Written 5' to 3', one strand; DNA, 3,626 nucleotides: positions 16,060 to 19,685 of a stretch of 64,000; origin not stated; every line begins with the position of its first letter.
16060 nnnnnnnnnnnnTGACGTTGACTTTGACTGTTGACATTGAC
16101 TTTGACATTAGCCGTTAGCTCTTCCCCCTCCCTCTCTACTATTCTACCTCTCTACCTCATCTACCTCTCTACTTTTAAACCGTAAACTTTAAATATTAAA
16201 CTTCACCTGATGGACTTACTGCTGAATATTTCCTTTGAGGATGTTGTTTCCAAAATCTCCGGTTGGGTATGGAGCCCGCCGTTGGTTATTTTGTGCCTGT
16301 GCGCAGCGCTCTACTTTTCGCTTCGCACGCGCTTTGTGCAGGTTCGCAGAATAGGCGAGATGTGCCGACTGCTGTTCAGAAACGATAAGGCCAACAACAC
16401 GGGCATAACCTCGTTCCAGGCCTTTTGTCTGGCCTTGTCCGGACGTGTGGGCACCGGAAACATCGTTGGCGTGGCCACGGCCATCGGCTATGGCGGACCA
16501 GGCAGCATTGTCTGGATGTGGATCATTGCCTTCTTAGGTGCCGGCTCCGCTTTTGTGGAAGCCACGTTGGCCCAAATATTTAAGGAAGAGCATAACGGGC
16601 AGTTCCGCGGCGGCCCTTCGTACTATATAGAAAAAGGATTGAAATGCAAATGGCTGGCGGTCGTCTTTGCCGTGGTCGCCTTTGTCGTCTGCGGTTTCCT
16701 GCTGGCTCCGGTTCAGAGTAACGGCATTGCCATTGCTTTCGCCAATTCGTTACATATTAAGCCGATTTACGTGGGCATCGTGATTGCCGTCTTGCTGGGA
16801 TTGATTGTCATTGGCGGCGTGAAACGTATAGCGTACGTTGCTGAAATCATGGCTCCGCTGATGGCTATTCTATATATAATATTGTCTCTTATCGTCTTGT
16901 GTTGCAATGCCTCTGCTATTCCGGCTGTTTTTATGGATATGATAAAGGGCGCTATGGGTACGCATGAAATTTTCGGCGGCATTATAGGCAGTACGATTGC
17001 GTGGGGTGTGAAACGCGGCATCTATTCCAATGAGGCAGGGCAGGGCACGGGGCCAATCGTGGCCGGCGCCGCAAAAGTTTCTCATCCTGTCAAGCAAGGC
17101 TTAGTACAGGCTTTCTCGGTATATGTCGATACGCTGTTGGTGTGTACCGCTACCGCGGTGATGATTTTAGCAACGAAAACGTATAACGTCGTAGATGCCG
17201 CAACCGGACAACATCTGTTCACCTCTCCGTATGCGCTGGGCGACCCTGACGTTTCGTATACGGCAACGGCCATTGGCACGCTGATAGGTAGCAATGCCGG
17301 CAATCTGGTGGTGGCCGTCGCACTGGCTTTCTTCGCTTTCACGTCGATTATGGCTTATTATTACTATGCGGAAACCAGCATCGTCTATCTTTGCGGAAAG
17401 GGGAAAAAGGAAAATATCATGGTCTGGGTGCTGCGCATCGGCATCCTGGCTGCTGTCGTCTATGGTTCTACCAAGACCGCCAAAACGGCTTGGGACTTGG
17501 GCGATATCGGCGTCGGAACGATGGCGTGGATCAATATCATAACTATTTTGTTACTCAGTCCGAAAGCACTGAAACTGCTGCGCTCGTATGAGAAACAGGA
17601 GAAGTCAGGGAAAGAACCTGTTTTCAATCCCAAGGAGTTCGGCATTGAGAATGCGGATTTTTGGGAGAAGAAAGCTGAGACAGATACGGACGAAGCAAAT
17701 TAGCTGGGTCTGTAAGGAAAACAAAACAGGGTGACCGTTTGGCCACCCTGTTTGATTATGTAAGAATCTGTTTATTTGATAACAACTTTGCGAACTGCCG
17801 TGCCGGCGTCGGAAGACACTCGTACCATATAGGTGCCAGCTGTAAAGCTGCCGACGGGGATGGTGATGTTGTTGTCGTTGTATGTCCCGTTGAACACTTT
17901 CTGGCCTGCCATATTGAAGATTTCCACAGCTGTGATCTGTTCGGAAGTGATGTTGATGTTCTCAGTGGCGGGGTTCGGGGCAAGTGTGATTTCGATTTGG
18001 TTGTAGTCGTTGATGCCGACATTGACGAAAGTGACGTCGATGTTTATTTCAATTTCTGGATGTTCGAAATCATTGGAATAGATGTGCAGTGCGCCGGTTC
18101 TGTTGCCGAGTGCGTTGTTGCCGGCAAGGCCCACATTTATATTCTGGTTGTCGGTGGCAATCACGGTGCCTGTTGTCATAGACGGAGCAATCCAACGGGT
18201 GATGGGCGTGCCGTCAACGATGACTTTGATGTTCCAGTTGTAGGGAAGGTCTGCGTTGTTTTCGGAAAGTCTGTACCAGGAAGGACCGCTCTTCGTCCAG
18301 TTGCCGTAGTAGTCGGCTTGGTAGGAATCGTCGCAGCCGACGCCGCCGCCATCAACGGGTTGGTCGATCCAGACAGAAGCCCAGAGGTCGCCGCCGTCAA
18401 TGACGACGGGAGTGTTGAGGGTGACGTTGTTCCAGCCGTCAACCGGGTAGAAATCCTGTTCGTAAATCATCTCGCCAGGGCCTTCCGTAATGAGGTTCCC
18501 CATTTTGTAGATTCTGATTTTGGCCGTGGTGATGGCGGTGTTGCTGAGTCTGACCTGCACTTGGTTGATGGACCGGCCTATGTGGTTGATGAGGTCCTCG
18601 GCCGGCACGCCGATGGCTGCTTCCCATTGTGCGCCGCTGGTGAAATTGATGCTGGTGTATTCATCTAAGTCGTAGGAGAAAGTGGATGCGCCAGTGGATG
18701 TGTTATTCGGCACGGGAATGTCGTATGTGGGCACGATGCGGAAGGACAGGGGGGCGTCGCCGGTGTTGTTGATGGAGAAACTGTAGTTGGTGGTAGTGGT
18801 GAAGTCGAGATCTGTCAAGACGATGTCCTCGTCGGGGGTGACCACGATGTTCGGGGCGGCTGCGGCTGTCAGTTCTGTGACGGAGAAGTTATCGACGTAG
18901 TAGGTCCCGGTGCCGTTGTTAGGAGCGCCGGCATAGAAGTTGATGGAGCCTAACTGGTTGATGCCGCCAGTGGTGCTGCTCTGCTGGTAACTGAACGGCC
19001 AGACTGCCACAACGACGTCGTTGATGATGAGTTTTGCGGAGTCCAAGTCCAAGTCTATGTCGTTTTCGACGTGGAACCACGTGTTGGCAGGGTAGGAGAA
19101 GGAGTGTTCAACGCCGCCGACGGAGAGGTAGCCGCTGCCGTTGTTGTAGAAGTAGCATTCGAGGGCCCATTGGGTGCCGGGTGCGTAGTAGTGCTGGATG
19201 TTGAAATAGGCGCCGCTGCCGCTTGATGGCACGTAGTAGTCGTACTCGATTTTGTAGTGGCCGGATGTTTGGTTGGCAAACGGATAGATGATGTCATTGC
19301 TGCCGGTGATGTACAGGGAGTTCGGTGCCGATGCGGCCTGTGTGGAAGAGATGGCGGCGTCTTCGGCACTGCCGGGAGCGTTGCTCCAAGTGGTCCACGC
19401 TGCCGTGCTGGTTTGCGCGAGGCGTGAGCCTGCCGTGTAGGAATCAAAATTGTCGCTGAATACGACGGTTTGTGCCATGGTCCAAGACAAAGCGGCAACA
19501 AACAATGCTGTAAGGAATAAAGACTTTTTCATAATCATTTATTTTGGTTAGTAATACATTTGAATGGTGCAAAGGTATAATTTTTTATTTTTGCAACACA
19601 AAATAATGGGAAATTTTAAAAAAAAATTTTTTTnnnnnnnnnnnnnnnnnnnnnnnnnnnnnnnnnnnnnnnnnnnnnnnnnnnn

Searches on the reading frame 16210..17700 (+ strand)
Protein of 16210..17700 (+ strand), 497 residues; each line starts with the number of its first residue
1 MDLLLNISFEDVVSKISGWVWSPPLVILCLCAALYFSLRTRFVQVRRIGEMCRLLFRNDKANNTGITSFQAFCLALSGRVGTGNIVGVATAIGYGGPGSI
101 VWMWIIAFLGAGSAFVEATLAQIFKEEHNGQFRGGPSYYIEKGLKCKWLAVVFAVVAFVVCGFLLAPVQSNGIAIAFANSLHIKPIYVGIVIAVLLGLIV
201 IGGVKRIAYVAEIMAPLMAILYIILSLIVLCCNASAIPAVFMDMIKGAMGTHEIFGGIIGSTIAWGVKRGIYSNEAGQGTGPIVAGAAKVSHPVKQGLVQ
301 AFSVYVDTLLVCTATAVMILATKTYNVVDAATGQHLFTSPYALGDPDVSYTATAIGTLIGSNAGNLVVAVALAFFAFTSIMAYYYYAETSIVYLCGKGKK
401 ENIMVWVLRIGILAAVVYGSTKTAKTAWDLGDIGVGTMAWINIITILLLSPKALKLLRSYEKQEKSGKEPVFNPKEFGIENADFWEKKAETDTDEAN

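Call 93: search_protein_families(library=pfam, proteins=[window:16210-17700:+], max_evalue=0.00001)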
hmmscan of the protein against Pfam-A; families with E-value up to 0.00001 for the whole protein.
window:16210-17700:+ (497 aa): 1 family
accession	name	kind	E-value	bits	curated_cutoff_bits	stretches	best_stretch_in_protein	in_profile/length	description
PF01235.23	Na_Ala_symp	-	2e-148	495.3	24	1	56-472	3-392/392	Sodium:alanine symporter family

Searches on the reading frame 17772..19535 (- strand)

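Call 93: search_protein_families(library=pfam, proteins=[window:17772-19535:-], max_evalue=0.00001)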
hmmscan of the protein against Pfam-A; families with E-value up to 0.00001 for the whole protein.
window:17772-19535:- (587 aa): 1 family
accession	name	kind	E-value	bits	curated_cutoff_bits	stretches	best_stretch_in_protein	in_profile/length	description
PF18962.6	Por_Secre_tail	-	4.6e-13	49.7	27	1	520-586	3-75/75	Secretion system C-terminal sorting domain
